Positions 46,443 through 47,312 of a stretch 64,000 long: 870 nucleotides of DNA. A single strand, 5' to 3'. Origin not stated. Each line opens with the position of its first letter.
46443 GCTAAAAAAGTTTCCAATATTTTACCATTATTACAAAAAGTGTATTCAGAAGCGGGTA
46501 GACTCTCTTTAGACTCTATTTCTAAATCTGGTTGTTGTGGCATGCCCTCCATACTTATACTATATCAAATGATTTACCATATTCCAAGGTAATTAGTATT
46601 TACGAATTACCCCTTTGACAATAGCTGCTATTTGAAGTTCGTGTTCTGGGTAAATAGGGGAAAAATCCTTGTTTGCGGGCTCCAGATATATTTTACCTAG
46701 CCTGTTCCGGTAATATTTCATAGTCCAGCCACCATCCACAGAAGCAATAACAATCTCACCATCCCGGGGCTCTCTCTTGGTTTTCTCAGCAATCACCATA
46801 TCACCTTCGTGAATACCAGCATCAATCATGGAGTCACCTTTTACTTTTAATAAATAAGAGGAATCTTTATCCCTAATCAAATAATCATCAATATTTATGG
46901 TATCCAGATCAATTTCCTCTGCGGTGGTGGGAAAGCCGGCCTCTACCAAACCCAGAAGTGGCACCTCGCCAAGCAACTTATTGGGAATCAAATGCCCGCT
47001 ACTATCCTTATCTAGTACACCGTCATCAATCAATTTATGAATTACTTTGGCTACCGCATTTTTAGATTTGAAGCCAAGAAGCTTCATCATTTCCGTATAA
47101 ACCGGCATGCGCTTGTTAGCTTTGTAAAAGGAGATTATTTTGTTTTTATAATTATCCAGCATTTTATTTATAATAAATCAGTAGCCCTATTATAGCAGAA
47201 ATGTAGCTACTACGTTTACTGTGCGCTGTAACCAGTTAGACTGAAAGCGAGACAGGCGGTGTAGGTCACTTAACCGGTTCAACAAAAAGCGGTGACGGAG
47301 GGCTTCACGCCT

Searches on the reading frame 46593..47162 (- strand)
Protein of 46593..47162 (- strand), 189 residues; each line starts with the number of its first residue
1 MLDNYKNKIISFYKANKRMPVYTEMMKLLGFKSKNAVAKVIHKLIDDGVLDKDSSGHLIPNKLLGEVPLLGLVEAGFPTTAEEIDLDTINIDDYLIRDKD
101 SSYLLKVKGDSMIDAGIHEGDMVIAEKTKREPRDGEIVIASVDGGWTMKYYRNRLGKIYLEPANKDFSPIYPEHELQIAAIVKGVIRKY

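Call 15: search_protein_families(library=pfam, proteins=[window:46593-47162:-])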
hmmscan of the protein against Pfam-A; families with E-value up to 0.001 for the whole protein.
window:46593-47162:- (189 aa): 1 family
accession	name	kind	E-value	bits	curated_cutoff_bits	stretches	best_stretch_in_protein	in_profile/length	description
PF00717.28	Peptidase_S24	-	1.3e-24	86.5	23.3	1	68-181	1-114/116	Peptidase S24-like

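Call 32: find_related_loci(query=window:46593-47162:-, collection=metagenome_contigs, flank=1500)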
Query window:46593-47162:- (189 aa) in metagenome_contigs; peptide patterns used: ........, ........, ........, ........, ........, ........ (x = any residue, [..] = any of these).
600 stretches matched a pattern (row limit reached: there are more); 369 encode a relative of the query (tblastn E <= 1e-3); the best 80 are kept; 80 distinct loci.
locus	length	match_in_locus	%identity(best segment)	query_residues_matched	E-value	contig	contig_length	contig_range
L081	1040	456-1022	99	1-189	2e-136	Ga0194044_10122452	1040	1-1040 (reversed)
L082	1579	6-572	85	1-189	1e-115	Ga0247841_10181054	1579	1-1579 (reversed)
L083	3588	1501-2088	82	1-189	2e-106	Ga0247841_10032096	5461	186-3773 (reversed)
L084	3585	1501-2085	84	1-189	5e-106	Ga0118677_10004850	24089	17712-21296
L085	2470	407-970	85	1-189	2e-108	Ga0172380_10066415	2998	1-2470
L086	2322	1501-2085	83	1-189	5e-109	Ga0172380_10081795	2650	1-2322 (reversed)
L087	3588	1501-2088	82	1-189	5e-105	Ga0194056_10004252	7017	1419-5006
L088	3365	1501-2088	81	1-189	5e-105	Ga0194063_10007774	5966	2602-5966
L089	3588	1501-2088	81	1-189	7e-105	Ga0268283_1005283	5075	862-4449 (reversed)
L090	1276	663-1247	83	1-189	1e-112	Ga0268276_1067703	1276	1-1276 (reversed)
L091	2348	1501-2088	82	1-189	3e-106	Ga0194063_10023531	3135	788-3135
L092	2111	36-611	84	1-189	5e-106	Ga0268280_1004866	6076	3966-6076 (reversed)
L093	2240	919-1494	84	1-189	4e-108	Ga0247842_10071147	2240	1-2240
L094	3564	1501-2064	84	1-189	3e-103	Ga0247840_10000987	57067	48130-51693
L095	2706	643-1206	82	1-189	3e-104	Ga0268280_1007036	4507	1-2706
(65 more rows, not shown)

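Call 65: search_protein_families(library=ncbifam, proteins=[window:46593-47162:-], max_evalue=0.001)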
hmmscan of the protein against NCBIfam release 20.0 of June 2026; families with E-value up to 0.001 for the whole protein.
window:46593-47162:- (189 aa): 3 families
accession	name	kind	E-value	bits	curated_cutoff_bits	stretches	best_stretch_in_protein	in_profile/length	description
TIGR00498.1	lexA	equivalog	2.6e-34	118.6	110.95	1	13-188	19-201/203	transcriptional repressor LexA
NF007621.2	PRK10276.1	subfamily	4.5e-27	94.4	110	1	74-186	1-114/115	translesion error-prone DNA polymerase V autoproteolytic subunit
NF051876.1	transXXX_HumD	equivalog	8.4e-08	32.2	120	1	76-186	2-111/129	HumD family translesion DNA polymerase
